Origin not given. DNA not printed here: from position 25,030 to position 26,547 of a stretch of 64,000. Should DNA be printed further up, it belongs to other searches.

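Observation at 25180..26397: Natural HTH-less PpsR paralog immediately upstream of a non-kinase bacteriophytochrome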

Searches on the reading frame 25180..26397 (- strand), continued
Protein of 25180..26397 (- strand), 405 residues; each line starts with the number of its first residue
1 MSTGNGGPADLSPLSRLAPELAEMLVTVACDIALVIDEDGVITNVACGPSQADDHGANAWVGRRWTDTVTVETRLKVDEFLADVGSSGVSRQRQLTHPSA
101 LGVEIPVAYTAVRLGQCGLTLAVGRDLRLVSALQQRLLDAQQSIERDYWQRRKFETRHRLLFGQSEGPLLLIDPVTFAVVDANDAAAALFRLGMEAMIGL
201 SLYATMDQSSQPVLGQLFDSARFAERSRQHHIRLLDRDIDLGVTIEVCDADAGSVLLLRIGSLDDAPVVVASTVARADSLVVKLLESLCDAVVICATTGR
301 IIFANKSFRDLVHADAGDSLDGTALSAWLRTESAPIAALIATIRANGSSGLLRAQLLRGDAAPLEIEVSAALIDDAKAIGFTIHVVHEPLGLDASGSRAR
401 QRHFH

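Call 27: find_related_loci(query=A1, collection=genome_contigs, flank=6000)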
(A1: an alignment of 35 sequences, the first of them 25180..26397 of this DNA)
Query A1 (405 aa) in genome_contigs; peptide patterns used: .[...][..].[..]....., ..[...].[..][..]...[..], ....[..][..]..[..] (x = any residue, [..] = any of these).
599 stretches matched a pattern (row limit reached: there are more); 576 encode a relative of the query (tblastn E <= 1e-3); the best 80 are kept; 80 distinct loci.
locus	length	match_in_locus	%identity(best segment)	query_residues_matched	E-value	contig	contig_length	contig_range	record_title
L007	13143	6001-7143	39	1-386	3e-78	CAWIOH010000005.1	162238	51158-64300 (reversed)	MAG: uncultured beta proteobacterium isolate MFD05442.bin.2.204 genome assembly, contig: contig_16932, whole genome shot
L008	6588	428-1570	38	8-391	2e-78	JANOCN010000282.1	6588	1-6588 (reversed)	MAG: Betaproteobacteria bacterium isolate VAR_17_metabat_379 VAR_17_k141_45243, whole genome shotgun sequence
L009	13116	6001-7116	42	10-384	8e-78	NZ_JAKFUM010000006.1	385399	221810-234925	MAG: Nevskia sp. isolate D1_Bin_28 D1_0000011, whole genome shotgun sequence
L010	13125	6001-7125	40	10-387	7e-77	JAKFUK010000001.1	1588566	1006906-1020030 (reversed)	MAG: Nevskia sp. isolate D1_Bin_22 D1_0000001, whole genome shotgun sequence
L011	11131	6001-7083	43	9-385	5e-76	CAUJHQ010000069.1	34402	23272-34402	MAG: Pseudomonadota bacterium isolate KLAP34 genome assembly, contig: KLAP34_267035, whole genome shotgun sequence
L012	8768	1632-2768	38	8-389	4e-75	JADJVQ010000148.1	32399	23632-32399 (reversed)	MAG: Burkholderiaceae bacterium isolate Hjor_18-Q3-R7-51_BATAC.292 tig00526240-10-326390, whole genome shotgun sequence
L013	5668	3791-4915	40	8-389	3e-75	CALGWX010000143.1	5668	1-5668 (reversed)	MAG: uncultured Burkholderiaceae bacterium isolate R1_Bin_METABAT__259_sub_1 genome assembly, contig: c_000000904020, wh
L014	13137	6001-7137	41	8-391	1e-74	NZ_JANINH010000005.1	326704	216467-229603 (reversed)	Methyloversatilis sp. XJ19-13 Scaffold5, whole genome shotgun sequence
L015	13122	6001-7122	39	10-386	9e-75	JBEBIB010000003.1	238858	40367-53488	MAG: Burkholderiaceae bacterium isolate SF1_2_13 NODE_26_length_238858_cov_17.175411, whole genome shotgun sequence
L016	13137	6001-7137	40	8-391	3e-74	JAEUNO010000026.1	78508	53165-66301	MAG: Methyloversatilis sp. isolate new MAG-175 k141_2823209, whole genome shotgun sequence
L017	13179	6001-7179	38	1-398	1e-73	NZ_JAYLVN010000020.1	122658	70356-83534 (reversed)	Variovorax sp. H27-G14 NODE_20_length_122658_cov_20.522505, whole genome shotgun sequence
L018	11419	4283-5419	40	8-391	1e-73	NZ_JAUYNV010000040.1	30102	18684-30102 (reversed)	MAG: Methyloversatilis sp. isolate C4_concoct.bin.34 C4_k141_493611, whole genome shotgun sequence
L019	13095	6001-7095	43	9-385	1e-73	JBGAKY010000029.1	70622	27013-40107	MAG: Rubrivivax sp. isolate MAG_AAO_H10.81 AAOH10-81_opera_contig_1767, whole genome shotgun sequence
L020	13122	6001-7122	39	10-386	7e-74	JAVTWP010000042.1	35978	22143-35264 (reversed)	MAG: Rhizobacter sp. isolate labscale reactor_MAG17 NODE_541_length_35978_cov_41.894441, whole genome shotgun sequence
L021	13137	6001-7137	40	8-391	1e-73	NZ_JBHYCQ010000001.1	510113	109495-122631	MAG: Methyloversatilis sp. isolate CCAP1403_21_bin-005 CCAP1403_21_bin-005_c1, whole genome shotgun sequence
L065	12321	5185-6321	37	13-390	1e-63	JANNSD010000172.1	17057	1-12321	MAG: Gemmatimonadota bacterium isolate SOY_31_metabat_278 SOY_31_k141_3241272, whole genome shotgun sequence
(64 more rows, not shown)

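Call 33: search_protein_families(library=pfam, proteins=[P0035, P0038, P0045, P0058, P0102, P0077, P0020, P0046], max_evalue=1)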
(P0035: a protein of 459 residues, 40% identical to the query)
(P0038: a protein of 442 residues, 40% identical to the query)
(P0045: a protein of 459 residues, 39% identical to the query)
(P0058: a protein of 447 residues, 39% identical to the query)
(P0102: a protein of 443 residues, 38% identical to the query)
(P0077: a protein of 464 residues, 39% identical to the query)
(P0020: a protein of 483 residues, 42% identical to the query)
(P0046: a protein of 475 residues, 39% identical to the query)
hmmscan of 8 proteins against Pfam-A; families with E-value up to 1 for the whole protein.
P0035 (459 aa): 7 families
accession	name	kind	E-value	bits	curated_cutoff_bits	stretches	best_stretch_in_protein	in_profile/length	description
PF08448.16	PAS_4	-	1.2e-20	74.2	23.1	3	167-265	6-105/110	PAS fold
PF00989.32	PAS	-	4.8e-16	59.2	22.6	2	157-253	2-101/113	PAS fold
PF13426.13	PAS_9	-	4.7e-12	46.5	27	2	284-368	1-84/103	PAS domain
PF24820.1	Diguanyl_cycl_sensor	-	2.1e-11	44.1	28.1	2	165-220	5-59/109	Diguanylate cyclase-like sensor domain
PF13188.13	PAS_8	-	2.4e-11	43.6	21.8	2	276-314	3-43/65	PAS domain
PF12860.13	PAS_7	-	0.002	18.7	27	0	284-326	5-47/115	PAS fold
PF17765.7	MLTR_LBD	-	0.0088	16.6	26.3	1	274-353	3-85/168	MmyB-like transcription regulator ligand binding domain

P0038 (442 aa): 8 families
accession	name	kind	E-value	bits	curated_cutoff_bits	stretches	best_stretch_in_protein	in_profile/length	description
PF08448.16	PAS_4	-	8.2e-19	68.3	23.1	3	165-260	4-102/110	PAS fold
PF00989.32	PAS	-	1.6e-18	67.2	22.6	2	157-261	2-111/113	PAS fold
PF13188.13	PAS_8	-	1.4e-14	53.8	21.8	2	156-202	1-46/65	PAS domain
PF13426.13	PAS_9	-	6.1e-14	52.6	27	2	284-378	1-96/103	PAS domain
PF24820.1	Diguanyl_cycl_sensor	-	2.3e-08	34.4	28.1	1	163-220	3-59/109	Diguanylate cyclase-like sensor domain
PF17765.7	MLTR_LBD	-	6.6e-06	26.7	26.3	1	274-370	3-97/168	MmyB-like transcription regulator ligand binding domain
PF12860.13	PAS_7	-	0.00062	20.3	27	1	281-320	2-41/115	PAS fold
PF08670.17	MEKHLA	-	0.15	12.4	23.7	1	152-226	24-98/143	MEKHLA domain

P0045 (459 aa): 10 families
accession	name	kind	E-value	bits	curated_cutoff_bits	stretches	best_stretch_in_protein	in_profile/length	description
PF00989.32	PAS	-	1.4e-20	73.8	22.6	2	157-261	2-111/113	PAS fold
PF08448.16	PAS_4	-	9.4e-18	64.9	23.1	3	165-262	4-104/110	PAS fold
PF13188.13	PAS_8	-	4.3e-14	52.3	21.8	2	156-198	1-44/65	PAS domain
PF13426.13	PAS_9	-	3.3e-13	50.2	27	2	284-377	1-93/103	PAS domain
PF24820.1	Diguanyl_cycl_sensor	-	1.5e-10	41.4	28.1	2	163-220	3-59/109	Diguanylate cyclase-like sensor domain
PF12860.13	PAS_7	-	5e-05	23.9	27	1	282-321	3-42/115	PAS fold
PF17765.7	MLTR_LBD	-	0.00054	20.5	26.3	0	274-346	3-73/168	MmyB-like transcription regulator ligand binding domain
PF08446.17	PAS_2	-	0.03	15.5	21.4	1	169-224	18-73/107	PAS fold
PF08670.17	MEKHLA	-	0.042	14.2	23.7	1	153-226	25-98/143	MEKHLA domain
PF08447.18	PAS_3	-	0.2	12.4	25.6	0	180-234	2-60/89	PAS fold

P0058 (447 aa): 8 families
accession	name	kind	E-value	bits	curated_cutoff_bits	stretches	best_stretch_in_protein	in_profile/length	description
PF00989.32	PAS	-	3.3e-17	62.9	22.6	2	159-263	2-111/113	PAS fold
PF08448.16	PAS_4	-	1.9e-16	60.7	23.1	3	167-260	4-100/110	PAS fold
PF13188.13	PAS_8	-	7.3e-14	51.5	21.8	2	158-201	1-40/65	PAS domain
PF13426.13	PAS_9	-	1.4e-11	45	27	2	286-379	1-93/103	PAS domain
PF24820.1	Diguanyl_cycl_sensor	-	1.4e-08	35.1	28.1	2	32-100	6-73/109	Diguanylate cyclase-like sensor domain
PF17765.7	MLTR_LBD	-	0.00054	20.5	26.3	1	277-372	4-97/168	MmyB-like transcription regulator ligand binding domain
PF12860.13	PAS_7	-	0.012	16.2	27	1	283-322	2-41/115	PAS fold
PF09001.16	DUF1890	-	0.11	13.3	25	1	128-201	40-114/141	Domain of unknown function (DUF1890)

P0102 (443 aa): 9 families
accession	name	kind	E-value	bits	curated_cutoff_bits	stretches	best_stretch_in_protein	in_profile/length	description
PF00989.32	PAS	-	3.3e-20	72.6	22.6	2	157-261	2-111/113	PAS fold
PF08448.16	PAS_4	-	6.8e-15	55.7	23.1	3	29-123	4-101/110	PAS fold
PF13188.13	PAS_8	-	2e-12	47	21.8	2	156-203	1-47/65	PAS domain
PF13426.13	PAS_9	-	5.2e-12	46.4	27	2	284-380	1-98/103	PAS domain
PF24820.1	Diguanyl_cycl_sensor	-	6.2e-10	39.4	28.1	2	163-220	3-59/109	Diguanylate cyclase-like sensor domain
PF17765.7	MLTR_LBD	-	0.0023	18.5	26.3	0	160-193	8-40/168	MmyB-like transcription regulator ligand binding domain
PF12860.13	PAS_7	-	0.018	15.6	27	1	281-325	2-46/115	PAS fold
PF08670.17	MEKHLA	-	0.15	12.4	23.7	1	152-225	24-97/143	MEKHLA domain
PF18780.6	HNH_repeat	-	0.21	12.4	26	1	410-435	2-27/54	Homing endonuclease associated repeat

P0077 (464 aa): 8 families
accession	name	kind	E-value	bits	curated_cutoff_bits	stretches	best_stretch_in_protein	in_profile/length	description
PF00989.32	PAS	-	4e-19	69.1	22.6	2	161-262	2-108/113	PAS fold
PF13188.13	PAS_8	-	1.1e-14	54.1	21.8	2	160-201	1-43/65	PAS domain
PF08448.16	PAS_4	-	6.6e-14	52.5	23.1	3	169-256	4-92/110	PAS fold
PF13426.13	PAS_9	-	2.2e-10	41.2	27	2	171-255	2-87/103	PAS domain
PF24820.1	Diguanyl_cycl_sensor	-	2.6e-10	40.6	28.1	2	167-227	3-62/109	Diguanylate cyclase-like sensor domain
PF08446.17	PAS_2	-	0.015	16.5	21.4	1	173-228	18-73/107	PAS fold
PF12860.13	PAS_7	-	0.017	15.7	27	1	288-328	5-45/115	PAS fold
PF08447.18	PAS_3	-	0.11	13.2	25.6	1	183-256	1-79/89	PAS fold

P0020 (483 aa): 9 families
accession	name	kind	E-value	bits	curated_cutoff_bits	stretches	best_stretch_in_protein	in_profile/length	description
PF00989.32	PAS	-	3.3e-22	79.1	22.6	2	278-383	4-112/113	PAS fold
PF08448.16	PAS_4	-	6.7e-17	62.2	23.1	3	281-380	1-99/110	PAS fold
PF13188.13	PAS_8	-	1.4e-13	50.6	21.8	2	157-199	2-43/65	PAS domain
PF24820.1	Diguanyl_cycl_sensor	-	7.9e-13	48.7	28.1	3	30-98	6-73/109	Diguanylate cyclase-like sensor domain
PF13426.13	PAS_9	-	1.2e-11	45.2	27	2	286-369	2-84/103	PAS domain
PF02954.25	HTH_8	-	2.1e-08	34.2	22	1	429-462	5-38/42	Bacterial regulatory protein, Fis family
PF12860.13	PAS_7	-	0.0097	16.5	27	1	281-311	1-31/115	PAS fold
PF22071.2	FAP42_B2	-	0.024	15.2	27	1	421-464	19-62/108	FAP42 domain B2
PF13384.12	HTH_23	-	0.19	12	24.6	1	429-466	5-41/50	Homeodomain-like domain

P0046 (475 aa): 9 families
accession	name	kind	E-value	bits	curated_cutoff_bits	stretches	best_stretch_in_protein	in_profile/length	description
PF08448.16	PAS_4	-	4.3e-21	75.6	23.1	3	280-381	2-103/110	PAS fold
PF00989.32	PAS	-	6.5e-20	71.7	22.6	3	275-381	3-113/113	PAS fold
PF13188.13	PAS_8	-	6.4e-14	51.7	21.8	2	157-204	2-45/65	PAS domain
PF24820.1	Diguanyl_cycl_sensor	-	2.9e-12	46.9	28.1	3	30-98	6-73/109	Diguanylate cyclase-like sensor domain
PF13426.13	PAS_9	-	5.6e-12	46.3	27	2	284-375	2-93/103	PAS domain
PF02954.25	HTH_8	-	1.1e-05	25.5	22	1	422-459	4-41/42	Bacterial regulatory protein, Fis family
PF12860.13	PAS_7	-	6e-05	23.6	27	1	283-325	5-47/115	PAS fold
PF19120.5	DUF5804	-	0.093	13.1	26.5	1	15-72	34-92/108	Family of unknown function (DUF5804)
PF08670.17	MEKHLA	-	0.15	12.4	23.7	0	152-229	24-101/143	MEKHLA domain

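Call 38: find_encoding_contigs(protein=P0001, flank=1000, max_places=3)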
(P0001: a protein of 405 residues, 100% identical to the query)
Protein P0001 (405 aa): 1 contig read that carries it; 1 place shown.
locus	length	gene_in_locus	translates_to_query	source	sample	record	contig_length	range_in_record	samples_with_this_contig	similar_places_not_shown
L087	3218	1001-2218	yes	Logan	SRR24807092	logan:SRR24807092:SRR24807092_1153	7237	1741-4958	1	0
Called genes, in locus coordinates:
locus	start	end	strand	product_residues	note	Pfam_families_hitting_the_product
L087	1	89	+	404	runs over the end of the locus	PF01266:DAO (weak), PF01494:FAD_binding_3, PF05834:Lycopene_cycl (faint), PF07992:Pyr_redox_2, PF12831:FAD_oxidored (weak), PF13450:NAD_binding_8 (weak)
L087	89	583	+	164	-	PF03073:TspO_MBR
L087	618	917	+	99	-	-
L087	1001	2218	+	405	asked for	PF00989:PAS (faint), PF24820:Diguanyl_cycl_sensor (faint), PF08448:PAS_4 (faint), PF13426:PAS_9 (faint), PF13188:PAS_8 (faint)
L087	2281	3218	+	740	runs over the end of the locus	PF08446:PAS_2, PF01590:GAF, PF00360:PHY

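Call 39: predict_structure(alignment_id=A1)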
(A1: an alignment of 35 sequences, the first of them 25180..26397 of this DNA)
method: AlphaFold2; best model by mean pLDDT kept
length: 405 residues; sequences in the alignment: 35
mean_pLDDT: 80.9   pTM: 0.47
mean pLDDT of the five models: 80.9, 80.5, 80.1, 77.5, 77.0
residues with pLDDT >= 90: 129; 70-90: 201; 50-70: 43; < 50: 32
segments of 3 or more residues with pLDDT < 50: 1-5, 265-273, 389-405
pLDDT, mean of each block of 10 residues (from residue 1): 53 87 88 94 89 69 95 94 89 90 89 88 89 85 81 67 75 90 89 90 90 87 69 81 82 81 52 55 78 92 90 80 91 85 88 87 89 86 73 34 28
secondary structure, 60 per line:
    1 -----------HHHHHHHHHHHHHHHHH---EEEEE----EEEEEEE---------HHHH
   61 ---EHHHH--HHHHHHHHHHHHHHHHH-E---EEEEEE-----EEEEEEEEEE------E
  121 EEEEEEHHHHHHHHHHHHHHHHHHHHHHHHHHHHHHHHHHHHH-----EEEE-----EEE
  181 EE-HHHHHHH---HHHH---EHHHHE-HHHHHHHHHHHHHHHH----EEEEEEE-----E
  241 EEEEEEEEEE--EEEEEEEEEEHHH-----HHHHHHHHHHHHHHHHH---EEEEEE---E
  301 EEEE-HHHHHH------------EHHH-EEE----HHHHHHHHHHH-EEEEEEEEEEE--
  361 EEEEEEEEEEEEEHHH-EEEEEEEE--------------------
elements in order: H12-28 E32-36 E41-47 H57-60 H65-68 H71-87 E93-98 E104-113 E120-126 H127-163 E169-172 E178-182 H184-190 H194-197 H202-205 H208-223 E228-234 E240-250 E253-262 H271-287 E291-296 E300-304 H306-311 E329-331 H336-346 E348-358 E361-373 E378-385

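Call 43: fold_search(model_id=the predicted structure, library=pdb)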
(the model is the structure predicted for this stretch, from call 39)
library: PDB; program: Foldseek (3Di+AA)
matches with E <= 10: 1364; with E <= 0.001: 338
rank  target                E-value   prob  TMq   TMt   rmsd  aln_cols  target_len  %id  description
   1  4hh2_A                6.7e-27  1.00  0.39  0.41  16.1       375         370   24  Structure of PpsR without the HTH motif from Rb. sphaeroides (released 2013-06-05)
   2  4hh2_D                4.8e-26  1.00  0.44  0.47  15.7       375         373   25  Structure of PpsR without the HTH motif from Rb. sphaeroides (released 2013-06-05)
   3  4hh2_B                7.8e-26  1.00  0.38  0.40  17.6       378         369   24  Structure of PpsR without the HTH motif from Rb. sphaeroides (released 2013-06-05)
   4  4hh3_A                3.2e-18  1.00  0.34  0.52  10.3       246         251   26  Structure of the AppA-PpsR2 core complex from Rb. sphaeroides (released 2013-06-05)
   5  4l9g_A                7.7e-18  1.00  0.39  0.57   7.0       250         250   26  Structure of PpsR N-Q-PAS1 from Rb. sphaeroides (released 2014-02-12)
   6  4l9g_B                1.9e-16  1.00  0.35  0.51   7.5       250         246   26  Structure of PpsR N-Q-PAS1 from Rb. sphaeroides (released 2014-02-12)
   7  4hh3_B                4.2e-15  1.00  0.29  0.44  11.2       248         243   27  Structure of the AppA-PpsR2 core complex from Rb. sphaeroides (released 2013-06-05)
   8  9cmf_A                1.0e-10  1.00  0.23  0.14  18.6       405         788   12  Substrate bound DosP (released 2024-11-20)
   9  8js6_E                1.4e-10  1.00  0.25  0.38  14.7       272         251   13  Dimeric PAS domains of oxygen sensor FixL in complex with cyanide-bound ferric heme (released 2024-06-26)
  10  9cdr_A                2.8e-10  1.00  0.22  0.12  17.1       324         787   13  DosP Apo straight form (released 2024-11-20)
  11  8js5_G                4.3e-10  1.00  0.26  0.41  15.6       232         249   13  Dimeric PAS domains of oxygen sensor FixL with ferric unliganded heme (released 2024-06-26)
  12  8js5_A                4.8e-10  1.00  0.26  0.40  15.5       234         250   13  Dimeric PAS domains of oxygen sensor FixL with ferric unliganded heme (released 2024-06-26)
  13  9ce0_B                5.4e-10  1.00  0.23  0.13  15.7       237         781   15  DosP Apo Bent form (released 2024-11-20)
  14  9bgv_A                6.0e-10  1.00  0.24  0.13  16.2       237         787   15  DosP R97A straight form (released 2024-11-20)
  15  4f3l_B                7.1e-10  1.00  0.23  0.30  16.7       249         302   11  Crystal Structure of the Heterodimeric CLOCK:BMAL1 Transcriptional Activator Complex (released 2012-06-06)
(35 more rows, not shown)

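Call 48: find_encoding_contigs(protein=P0129, flank=10000, max_places=2)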
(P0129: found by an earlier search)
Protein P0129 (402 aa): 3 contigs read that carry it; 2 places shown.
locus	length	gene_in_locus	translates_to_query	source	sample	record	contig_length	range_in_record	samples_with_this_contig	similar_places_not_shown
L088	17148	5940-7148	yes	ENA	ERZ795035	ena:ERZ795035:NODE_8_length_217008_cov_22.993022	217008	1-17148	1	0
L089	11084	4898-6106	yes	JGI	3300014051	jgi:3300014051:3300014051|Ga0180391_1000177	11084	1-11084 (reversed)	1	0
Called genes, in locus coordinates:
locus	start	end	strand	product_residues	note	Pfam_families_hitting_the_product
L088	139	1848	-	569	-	PF02696:SelO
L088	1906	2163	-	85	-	PF09905:VF530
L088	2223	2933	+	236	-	PF01479:S4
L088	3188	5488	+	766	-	PF00989:PAS, PF13188:PAS_8 (weak), PF08447:PAS_3 (weak), PF08448:PAS_4 (weak), PF13426:PAS_9, PF08447:PAS_3, PF00990:GGDEF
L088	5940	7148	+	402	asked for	PF24820:Diguanyl_cycl_sensor (faint), PF00989:PAS (weak), PF13188:PAS_8 (weak), PF00989:PAS (weak), PF08448:PAS_4 (weak), PF13426:PAS_9 (weak)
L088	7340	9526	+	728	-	PF08446:PAS_2, PF08448:PAS_4 (faint), PF13426:PAS_9 (faint), PF01590:GAF, PF00360:PHY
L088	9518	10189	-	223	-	PF01126:Heme_oxygenase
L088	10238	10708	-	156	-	PF13883:CREG_beta-barrel, PF01243:PNPOx_N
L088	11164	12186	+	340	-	-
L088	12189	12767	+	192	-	PF00034:Cytochrom_C (faint)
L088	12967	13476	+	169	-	PF13488:Gly-zipper_Omp (weak)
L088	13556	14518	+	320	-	PF03631:Virul_fac_BrkB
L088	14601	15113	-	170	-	PF03073:TspO_MBR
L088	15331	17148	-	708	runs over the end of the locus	PF20970:MASE10, PF01590:GAF, PF13185:GAF_2, PF13492:GAF_3, PF00211:Guanylate_cyc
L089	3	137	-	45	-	?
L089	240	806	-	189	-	-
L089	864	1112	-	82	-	PF09905:VF530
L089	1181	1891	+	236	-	PF01479:S4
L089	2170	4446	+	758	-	PF00989:PAS, PF08448:PAS_4 (weak), PF13188:PAS_8 (weak), PF08447:PAS_3 (weak), PF13426:PAS_9, PF08447:PAS_3, PF00990:GGDEF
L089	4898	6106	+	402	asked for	PF24820:Diguanyl_cycl_sensor (faint), PF00989:PAS (weak), PF13188:PAS_8 (weak), PF00989:PAS (weak), PF08448:PAS_4 (weak), PF13426:PAS_9 (weak)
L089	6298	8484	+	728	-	PF08446:PAS_2, PF08448:PAS_4 (faint), PF13426:PAS_9 (faint), PF01590:GAF, PF00360:PHY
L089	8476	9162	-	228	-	PF01126:Heme_oxygenase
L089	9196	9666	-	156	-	PF13883:CREG_beta-barrel, PF01243:PNPOx_N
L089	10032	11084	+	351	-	?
